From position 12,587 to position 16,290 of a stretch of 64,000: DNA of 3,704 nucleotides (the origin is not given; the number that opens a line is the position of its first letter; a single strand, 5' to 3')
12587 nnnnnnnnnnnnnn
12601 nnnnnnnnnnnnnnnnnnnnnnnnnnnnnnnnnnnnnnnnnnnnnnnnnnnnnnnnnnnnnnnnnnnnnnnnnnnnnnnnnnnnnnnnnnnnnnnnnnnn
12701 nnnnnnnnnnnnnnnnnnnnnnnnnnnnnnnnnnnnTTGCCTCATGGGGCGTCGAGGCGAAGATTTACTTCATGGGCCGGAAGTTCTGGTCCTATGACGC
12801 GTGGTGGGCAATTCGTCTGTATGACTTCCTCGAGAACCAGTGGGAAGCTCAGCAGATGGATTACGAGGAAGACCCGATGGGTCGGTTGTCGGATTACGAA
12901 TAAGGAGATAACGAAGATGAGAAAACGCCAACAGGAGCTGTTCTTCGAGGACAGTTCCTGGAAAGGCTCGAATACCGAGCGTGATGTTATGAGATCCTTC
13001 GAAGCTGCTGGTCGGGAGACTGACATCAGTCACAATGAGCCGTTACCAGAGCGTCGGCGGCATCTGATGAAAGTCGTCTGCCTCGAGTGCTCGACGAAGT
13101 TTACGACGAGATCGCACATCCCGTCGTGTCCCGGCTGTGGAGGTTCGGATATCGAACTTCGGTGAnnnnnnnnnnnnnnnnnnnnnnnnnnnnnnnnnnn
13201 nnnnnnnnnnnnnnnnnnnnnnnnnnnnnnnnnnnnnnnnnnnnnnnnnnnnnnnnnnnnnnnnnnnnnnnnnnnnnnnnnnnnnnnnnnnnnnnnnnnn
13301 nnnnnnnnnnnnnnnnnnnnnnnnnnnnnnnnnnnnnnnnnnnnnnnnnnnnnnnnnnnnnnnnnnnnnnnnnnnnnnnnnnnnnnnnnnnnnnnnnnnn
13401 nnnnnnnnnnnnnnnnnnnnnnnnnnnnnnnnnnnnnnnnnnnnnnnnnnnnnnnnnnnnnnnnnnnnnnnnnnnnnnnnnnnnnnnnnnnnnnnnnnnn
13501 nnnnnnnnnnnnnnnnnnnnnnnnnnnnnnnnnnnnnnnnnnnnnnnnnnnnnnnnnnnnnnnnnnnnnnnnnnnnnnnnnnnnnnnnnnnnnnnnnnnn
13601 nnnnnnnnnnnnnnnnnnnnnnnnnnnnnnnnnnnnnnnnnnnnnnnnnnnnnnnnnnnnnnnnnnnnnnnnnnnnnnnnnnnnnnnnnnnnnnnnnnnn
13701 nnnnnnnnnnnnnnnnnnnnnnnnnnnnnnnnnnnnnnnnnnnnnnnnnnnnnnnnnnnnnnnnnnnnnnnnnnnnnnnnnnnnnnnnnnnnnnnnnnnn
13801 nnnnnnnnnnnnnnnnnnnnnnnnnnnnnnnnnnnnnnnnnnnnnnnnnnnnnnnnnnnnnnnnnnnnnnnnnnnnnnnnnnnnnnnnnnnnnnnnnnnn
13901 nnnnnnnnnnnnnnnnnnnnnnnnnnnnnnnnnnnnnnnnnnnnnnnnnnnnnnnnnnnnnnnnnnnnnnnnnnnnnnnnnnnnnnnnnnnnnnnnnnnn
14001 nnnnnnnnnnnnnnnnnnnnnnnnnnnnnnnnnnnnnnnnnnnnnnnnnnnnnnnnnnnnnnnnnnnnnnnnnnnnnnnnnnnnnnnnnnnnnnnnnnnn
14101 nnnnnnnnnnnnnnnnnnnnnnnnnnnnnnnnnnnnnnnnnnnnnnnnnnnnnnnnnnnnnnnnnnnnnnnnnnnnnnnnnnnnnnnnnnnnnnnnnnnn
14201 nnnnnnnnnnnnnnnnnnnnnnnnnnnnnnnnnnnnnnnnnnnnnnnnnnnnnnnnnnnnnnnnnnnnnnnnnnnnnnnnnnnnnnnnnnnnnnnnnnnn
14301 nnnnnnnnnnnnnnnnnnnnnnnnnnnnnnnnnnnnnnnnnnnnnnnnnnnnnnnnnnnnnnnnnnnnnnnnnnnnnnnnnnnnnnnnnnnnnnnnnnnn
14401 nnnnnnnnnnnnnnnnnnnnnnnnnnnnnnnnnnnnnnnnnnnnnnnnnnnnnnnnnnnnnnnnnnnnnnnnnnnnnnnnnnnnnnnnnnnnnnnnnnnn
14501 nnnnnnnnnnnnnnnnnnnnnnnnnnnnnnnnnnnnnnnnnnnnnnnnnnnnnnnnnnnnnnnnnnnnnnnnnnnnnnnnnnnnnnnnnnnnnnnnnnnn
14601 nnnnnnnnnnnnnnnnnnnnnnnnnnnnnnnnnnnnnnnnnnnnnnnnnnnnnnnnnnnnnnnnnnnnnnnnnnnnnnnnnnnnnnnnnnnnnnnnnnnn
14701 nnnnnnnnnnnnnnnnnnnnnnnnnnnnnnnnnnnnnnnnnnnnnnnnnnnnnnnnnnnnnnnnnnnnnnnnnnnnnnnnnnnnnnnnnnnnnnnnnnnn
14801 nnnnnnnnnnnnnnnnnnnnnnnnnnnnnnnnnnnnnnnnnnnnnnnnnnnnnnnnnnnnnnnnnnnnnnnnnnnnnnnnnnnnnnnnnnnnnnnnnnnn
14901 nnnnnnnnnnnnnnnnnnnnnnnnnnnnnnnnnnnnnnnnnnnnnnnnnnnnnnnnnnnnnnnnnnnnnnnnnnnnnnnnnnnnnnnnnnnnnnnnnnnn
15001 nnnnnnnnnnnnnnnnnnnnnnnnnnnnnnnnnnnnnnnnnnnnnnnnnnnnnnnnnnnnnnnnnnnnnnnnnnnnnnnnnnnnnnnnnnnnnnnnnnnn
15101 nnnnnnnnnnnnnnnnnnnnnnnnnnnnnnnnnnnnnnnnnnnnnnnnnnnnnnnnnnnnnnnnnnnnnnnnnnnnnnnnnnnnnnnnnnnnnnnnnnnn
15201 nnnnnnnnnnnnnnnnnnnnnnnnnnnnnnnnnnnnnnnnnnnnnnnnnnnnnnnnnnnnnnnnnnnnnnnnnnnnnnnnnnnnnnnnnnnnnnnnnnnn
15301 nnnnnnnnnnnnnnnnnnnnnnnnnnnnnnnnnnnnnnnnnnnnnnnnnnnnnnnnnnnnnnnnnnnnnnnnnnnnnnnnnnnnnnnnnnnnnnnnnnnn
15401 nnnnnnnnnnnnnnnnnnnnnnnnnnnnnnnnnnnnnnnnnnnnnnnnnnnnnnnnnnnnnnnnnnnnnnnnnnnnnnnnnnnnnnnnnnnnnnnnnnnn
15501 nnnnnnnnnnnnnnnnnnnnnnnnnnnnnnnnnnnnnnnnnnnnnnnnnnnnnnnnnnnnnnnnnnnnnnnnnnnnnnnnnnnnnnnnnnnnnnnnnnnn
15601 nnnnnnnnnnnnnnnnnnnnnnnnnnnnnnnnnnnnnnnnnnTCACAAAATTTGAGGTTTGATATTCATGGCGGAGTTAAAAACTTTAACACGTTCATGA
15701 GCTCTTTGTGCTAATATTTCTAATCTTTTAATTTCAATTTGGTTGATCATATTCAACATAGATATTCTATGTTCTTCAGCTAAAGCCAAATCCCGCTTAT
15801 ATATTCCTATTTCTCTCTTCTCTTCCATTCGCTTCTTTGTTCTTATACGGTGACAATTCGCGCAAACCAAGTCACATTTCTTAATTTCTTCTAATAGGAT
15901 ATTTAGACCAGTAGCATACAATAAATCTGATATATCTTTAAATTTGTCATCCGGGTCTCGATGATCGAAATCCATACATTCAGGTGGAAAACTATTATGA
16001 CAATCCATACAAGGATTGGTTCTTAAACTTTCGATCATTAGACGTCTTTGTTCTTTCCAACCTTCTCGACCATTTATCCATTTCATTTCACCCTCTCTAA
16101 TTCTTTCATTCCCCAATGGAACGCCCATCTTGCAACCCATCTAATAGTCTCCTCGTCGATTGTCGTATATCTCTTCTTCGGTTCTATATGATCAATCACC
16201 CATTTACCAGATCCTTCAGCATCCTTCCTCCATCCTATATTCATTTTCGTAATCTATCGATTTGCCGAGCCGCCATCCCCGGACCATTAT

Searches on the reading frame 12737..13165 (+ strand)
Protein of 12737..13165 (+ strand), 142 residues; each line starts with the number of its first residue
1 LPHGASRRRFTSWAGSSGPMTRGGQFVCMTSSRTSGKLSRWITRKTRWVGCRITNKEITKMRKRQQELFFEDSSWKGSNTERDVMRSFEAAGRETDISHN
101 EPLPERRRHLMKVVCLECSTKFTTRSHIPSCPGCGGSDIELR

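Call 48: search_protein_families(library=pfam, proteins=[window:12737-13165:+], max_evalue=0.01)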
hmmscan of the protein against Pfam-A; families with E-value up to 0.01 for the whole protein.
window:12737-13165:+ (142 aa): 2 families
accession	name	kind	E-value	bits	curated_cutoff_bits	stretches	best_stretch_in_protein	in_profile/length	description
PF23455.1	DUF7129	-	0.0016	18.6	30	1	115-137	14-36/45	Domain of unknown function (DUF7129)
PF01155.25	HypA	-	0.0017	18.8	28.9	1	87-141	47-99/112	Hydrogenase/urease nickel incorporation, metallochaperone, hypA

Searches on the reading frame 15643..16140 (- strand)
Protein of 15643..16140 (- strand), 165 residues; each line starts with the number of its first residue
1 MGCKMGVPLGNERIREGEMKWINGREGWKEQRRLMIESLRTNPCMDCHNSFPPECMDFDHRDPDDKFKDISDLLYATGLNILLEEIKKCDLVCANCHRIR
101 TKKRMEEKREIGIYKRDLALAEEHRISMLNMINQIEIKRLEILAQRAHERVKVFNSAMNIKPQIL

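Call 5: search_protein_families(library=pfam, proteins=[window:15643-16140:-], max_evalue=0.01)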
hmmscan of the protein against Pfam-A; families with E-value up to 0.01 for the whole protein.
window:15643-16140:- (165 aa): 0 families

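Call 9: search_protein_families(library=phrogs, proteins=[window:15643-16140:-], max_evalue=0.01)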
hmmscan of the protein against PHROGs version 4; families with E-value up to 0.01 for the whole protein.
window:15643-16140:- (165 aa): 5 families
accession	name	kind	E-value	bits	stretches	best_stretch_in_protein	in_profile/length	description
phrog_3106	-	DNA, RNA and nucleotide metabolism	2.7e-24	87.2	1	25-111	144-231/252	HNH endonuclease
phrog_2255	-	DNA, RNA and nucleotide metabolism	2.3e-20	74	1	29-118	97-186/211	HNH endonuclease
phrog_4234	-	DNA, RNA and nucleotide metabolism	9.6e-09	36.1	1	27-112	15-94/130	HNH endonuclease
phrog_1985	-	DNA, RNA and nucleotide metabolism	1e-06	29.9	1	43-157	66-181/184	HNH endonuclease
phrog_35854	-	DNA, RNA and nucleotide metabolism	0.0032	18.6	1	44-98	9-64/145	HNH endonuclease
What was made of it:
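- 15643..16140 (-): Canonical zinc-type HNH gene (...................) at the right edge of the GC-rich island. PHROG 3106 E=2.7e-24 (call 9).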

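Call 10: search_protein_families(library=pfam, proteins=[window:15643-16140:-], max_evalue=10)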
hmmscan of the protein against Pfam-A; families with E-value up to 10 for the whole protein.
window:15643-16140:- (165 aa): 4 families
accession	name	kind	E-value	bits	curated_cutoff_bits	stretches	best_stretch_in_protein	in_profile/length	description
PF22678.1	Cytochrom_c_NrfB-like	-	0.039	14.9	27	1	86-104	54-72/89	Cytochrome c-type protein NrfB-like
PF14522.11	Cytochrome_C7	-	0.041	14.2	24.8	1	40-107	12-58/67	Cytochrome c7 and related cytochrome c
PF07627.16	PSCyt3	-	0.2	12.4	27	1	31-63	58-90/98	Protein of unknown function (DUF1588)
PF01844.29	HNH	-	1.8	9.2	21.4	0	89-102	33-46/47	HNH endonuclease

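Call 83: search_protein_families(library=ncbifam, proteins=[window:15643-16140:-], max_evalue=0.01)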
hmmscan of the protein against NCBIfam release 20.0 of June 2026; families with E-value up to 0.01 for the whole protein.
window:15643-16140:- (165 aa): 0 families

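Call 84: search_solved_structures(query=window:15643-16140:-, max_evalue=1, show_alignments=1)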
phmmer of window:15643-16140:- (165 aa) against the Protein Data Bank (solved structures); distinct sequences matched with E-value up to 1: 0.
